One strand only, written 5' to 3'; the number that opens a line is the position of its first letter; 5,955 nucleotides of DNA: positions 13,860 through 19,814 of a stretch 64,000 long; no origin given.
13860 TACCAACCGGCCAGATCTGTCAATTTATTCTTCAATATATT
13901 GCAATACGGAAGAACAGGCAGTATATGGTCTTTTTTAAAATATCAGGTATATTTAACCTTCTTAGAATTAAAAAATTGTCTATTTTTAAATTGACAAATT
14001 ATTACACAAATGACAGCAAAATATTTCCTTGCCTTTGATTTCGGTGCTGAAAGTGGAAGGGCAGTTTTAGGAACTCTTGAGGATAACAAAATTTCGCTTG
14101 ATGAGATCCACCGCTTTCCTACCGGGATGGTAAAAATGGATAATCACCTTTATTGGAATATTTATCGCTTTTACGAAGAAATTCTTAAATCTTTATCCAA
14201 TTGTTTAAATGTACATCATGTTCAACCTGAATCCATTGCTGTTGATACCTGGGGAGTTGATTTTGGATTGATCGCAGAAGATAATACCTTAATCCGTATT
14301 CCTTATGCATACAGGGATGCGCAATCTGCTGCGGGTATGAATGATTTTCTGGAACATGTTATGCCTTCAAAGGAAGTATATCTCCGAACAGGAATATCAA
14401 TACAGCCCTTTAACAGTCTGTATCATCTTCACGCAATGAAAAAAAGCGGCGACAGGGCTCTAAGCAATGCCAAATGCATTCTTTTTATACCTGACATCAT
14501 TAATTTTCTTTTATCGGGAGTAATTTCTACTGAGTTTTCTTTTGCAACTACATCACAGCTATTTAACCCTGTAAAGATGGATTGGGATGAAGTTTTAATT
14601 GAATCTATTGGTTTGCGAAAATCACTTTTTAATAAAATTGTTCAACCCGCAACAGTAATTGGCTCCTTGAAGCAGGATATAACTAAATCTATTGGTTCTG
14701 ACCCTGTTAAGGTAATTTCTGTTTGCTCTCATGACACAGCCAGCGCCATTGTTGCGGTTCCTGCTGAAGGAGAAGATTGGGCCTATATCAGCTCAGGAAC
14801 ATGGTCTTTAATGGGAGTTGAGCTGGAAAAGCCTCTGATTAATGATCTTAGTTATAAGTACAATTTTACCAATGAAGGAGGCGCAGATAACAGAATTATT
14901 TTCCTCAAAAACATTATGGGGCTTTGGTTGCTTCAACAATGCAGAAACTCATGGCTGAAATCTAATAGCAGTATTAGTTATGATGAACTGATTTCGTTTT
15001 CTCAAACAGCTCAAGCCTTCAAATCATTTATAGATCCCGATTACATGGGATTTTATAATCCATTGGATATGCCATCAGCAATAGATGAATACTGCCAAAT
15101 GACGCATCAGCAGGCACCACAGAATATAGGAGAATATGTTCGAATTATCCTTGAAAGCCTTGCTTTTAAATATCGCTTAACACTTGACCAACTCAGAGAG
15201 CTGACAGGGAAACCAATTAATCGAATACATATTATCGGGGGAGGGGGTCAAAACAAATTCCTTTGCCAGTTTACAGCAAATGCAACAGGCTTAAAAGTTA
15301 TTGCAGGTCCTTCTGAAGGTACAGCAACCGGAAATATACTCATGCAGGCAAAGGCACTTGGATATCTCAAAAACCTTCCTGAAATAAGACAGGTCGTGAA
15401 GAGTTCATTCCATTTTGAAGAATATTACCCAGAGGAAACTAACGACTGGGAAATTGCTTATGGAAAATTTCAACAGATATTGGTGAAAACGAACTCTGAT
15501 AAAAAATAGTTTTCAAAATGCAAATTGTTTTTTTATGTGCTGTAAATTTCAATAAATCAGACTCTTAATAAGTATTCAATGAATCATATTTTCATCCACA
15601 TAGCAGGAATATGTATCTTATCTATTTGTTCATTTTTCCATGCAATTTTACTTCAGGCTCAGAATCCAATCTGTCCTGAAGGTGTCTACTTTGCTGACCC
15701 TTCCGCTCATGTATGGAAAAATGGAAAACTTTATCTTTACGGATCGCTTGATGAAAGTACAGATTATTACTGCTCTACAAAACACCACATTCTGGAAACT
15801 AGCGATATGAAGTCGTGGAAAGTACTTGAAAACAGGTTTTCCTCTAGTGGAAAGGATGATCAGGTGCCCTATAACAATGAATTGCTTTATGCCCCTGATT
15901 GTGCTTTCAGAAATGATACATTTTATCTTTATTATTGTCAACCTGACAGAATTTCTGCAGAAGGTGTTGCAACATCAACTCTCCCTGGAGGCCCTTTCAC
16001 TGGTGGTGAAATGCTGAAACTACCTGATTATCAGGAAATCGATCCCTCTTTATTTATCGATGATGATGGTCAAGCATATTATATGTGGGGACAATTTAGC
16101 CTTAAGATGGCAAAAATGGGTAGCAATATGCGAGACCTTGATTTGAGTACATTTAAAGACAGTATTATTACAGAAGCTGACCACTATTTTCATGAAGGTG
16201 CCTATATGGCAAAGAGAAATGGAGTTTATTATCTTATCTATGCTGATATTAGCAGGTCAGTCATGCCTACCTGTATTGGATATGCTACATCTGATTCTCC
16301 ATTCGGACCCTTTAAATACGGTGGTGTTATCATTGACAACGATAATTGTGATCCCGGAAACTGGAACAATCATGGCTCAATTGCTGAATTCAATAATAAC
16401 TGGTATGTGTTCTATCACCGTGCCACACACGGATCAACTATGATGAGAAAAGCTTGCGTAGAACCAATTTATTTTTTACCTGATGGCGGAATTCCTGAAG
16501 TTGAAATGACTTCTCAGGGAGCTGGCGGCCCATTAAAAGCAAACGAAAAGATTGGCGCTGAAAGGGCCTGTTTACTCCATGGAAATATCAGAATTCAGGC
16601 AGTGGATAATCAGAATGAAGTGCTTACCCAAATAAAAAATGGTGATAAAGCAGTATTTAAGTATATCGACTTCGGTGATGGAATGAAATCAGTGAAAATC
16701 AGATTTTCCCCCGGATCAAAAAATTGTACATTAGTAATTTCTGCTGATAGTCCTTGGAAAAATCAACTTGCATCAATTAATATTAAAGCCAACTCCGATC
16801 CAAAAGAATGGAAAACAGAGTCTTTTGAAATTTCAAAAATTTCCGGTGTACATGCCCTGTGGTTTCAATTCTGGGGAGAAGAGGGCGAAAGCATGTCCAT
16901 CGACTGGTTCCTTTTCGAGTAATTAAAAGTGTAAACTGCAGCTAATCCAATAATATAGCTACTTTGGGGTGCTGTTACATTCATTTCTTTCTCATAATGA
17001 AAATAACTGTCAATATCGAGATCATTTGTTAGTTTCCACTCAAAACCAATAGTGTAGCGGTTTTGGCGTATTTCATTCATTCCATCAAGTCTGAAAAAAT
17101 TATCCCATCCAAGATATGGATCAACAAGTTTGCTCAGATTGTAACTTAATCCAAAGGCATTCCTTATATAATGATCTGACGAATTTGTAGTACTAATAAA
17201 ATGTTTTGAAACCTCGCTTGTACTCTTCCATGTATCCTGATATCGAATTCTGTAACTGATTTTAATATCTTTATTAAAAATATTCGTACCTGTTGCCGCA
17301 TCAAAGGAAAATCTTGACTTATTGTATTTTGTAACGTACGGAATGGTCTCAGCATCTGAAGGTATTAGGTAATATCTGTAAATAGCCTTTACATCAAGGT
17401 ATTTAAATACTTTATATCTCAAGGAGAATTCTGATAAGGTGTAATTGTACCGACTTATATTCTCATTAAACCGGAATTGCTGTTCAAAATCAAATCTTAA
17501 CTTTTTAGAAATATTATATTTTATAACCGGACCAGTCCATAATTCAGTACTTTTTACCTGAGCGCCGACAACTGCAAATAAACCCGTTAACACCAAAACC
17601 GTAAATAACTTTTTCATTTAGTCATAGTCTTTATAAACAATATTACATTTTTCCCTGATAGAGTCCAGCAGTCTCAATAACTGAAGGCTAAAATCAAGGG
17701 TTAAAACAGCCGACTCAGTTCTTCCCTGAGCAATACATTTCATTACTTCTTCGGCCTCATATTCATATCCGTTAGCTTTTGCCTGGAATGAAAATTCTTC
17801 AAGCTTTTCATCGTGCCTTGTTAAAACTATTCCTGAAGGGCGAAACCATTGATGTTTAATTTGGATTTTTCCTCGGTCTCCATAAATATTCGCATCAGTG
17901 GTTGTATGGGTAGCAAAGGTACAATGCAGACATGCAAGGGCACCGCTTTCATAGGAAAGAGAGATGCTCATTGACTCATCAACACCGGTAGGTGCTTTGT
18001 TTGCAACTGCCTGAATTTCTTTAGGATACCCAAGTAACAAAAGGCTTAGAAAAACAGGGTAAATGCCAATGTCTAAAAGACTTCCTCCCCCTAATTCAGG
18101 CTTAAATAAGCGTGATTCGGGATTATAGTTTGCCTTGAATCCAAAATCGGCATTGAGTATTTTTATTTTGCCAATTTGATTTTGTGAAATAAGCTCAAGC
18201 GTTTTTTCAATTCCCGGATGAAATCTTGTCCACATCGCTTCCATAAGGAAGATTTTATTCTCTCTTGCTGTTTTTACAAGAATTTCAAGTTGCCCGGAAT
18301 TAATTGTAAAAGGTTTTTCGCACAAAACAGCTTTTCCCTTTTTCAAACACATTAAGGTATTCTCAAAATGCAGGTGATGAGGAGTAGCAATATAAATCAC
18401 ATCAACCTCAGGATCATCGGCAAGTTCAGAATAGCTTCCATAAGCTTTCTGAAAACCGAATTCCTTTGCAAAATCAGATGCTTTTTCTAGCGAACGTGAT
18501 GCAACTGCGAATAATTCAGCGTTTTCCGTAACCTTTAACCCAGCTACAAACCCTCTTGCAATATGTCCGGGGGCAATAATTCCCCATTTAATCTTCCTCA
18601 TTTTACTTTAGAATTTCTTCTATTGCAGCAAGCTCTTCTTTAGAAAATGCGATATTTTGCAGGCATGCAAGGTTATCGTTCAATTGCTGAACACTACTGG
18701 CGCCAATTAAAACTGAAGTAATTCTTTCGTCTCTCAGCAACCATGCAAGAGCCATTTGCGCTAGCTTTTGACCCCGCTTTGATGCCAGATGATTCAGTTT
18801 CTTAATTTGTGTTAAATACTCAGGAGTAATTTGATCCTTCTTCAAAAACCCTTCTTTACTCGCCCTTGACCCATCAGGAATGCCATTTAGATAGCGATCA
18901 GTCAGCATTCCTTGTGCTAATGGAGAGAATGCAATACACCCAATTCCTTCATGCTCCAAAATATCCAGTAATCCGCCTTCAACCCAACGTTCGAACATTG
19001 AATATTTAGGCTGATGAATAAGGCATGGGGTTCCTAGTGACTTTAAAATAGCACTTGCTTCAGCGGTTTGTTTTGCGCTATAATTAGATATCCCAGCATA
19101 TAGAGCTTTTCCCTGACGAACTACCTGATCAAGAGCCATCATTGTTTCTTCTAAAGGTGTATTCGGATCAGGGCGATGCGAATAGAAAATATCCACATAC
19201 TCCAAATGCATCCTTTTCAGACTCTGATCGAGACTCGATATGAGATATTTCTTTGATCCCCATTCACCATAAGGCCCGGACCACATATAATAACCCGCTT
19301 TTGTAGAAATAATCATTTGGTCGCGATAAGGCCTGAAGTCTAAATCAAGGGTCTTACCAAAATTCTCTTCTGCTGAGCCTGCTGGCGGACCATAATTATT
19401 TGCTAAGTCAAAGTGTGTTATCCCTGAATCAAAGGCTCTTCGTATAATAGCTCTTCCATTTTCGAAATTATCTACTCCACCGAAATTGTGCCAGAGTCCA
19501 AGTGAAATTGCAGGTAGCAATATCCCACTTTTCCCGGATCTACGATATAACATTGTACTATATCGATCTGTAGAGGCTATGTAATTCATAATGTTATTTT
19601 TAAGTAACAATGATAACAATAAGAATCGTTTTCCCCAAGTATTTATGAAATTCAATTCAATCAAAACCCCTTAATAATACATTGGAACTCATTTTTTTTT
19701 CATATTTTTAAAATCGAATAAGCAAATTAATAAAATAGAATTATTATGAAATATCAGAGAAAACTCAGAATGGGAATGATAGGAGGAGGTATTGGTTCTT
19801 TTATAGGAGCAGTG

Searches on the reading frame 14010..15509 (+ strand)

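Call 44: search_protein_families(library=pfam, proteins=[window:14010-15509:+], max_evalue=0.0001)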
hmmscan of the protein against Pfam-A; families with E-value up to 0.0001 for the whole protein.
window:14010-15509:+ (499 aa): 2 families
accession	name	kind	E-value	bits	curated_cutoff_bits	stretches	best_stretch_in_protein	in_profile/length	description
PF02782.22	FGGY_C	-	9e-44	150.1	27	1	258-449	1-197/198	FGGY family of carbohydrate kinases, C-terminal domain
PF00370.27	FGGY_N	-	5.5e-27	95.4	28.8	1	5-248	1-244/245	FGGY family of carbohydrate kinases, N-terminal domain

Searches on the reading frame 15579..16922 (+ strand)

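Call 44: search_protein_families(library=pfam, proteins=[window:15579-16922:+], max_evalue=0.0001)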
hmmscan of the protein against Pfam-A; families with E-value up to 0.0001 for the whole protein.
window:15579-16922:+ (447 aa): 2 families
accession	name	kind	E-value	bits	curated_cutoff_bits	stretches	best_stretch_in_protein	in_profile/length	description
PF04616.20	Glyco_hydro_43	-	3.3e-39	135.4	32.2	1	28-303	2-286/288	Glycosyl hydrolases family 43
PF03422.21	CBM_6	-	3e-13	50.6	28.9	1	344-447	20-124/125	Carbohydrate binding module (family 6)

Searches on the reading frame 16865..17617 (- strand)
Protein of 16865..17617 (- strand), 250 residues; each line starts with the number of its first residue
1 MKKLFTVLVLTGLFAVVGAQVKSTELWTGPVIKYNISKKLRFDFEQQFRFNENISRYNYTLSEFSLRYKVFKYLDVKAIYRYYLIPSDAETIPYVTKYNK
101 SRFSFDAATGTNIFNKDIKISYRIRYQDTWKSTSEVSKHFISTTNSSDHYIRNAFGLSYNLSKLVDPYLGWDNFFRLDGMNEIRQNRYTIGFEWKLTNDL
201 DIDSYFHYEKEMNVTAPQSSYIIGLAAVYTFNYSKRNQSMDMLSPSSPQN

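Call 44: search_protein_families(library=pfam, proteins=[window:16865-17617:-], max_evalue=0.0001)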
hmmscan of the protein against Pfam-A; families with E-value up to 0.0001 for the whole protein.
window:16865-17617:- (250 aa): 1 family
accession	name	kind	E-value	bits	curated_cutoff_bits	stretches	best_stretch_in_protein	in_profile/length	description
PF10677.15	DUF2490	-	5.9e-18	65.7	29.8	1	25-209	2-175/186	Protein of unknown function (DUF2490)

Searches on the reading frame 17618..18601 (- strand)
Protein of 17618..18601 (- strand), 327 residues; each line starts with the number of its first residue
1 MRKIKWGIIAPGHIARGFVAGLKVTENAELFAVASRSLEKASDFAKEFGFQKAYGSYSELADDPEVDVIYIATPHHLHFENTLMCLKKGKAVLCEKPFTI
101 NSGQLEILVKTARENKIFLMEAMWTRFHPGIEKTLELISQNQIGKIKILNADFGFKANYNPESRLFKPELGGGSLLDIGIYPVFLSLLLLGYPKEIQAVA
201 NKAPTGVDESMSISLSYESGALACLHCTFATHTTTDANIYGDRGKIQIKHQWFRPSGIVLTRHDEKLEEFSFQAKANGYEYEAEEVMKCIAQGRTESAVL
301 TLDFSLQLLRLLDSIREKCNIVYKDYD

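Call 44: search_protein_families(library=pfam, proteins=[window:17618-18601:-], max_evalue=0.0001)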
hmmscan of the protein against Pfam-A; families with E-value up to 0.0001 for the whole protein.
window:17618-18601:- (327 aa): 3 families
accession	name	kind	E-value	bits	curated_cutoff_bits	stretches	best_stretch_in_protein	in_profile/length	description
PF01408.29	GFO_IDH_MocA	-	1.5e-23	84.2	24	1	4-120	1-117/120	Oxidoreductase family, NAD-binding Rossmann fold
PF22725.1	GFO_IDH_MocA_C3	-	3e-22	79.4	27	1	135-246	5-123/124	GFO/IDH/MocA C-terminal domain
PF02894.22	GFO_IDH_MocA_C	-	1.3e-09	38.6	22.9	1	136-315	2-206/218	Oxidoreductase family, C-terminal alpha/beta domain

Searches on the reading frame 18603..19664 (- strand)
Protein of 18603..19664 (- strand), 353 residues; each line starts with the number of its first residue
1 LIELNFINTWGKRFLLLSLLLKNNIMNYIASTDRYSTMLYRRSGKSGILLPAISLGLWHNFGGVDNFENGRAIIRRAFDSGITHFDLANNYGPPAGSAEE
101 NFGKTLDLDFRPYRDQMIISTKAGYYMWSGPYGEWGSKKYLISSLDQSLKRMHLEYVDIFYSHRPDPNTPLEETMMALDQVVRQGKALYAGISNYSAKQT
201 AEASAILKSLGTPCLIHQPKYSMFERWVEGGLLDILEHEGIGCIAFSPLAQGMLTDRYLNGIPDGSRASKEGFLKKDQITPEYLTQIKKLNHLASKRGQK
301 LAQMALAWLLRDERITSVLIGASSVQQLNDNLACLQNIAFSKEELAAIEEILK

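Call 44: search_protein_families(library=pfam, proteins=[window:18603-19664:-], max_evalue=0.0001)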
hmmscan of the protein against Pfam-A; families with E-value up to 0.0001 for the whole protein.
window:18603-19664:- (353 aa): 1 family
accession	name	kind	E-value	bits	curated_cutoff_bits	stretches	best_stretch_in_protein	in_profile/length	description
PF00248.27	Aldo_ket_red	-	3e-74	250.2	24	1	53-352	2-290/291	Aldo/keto reductase family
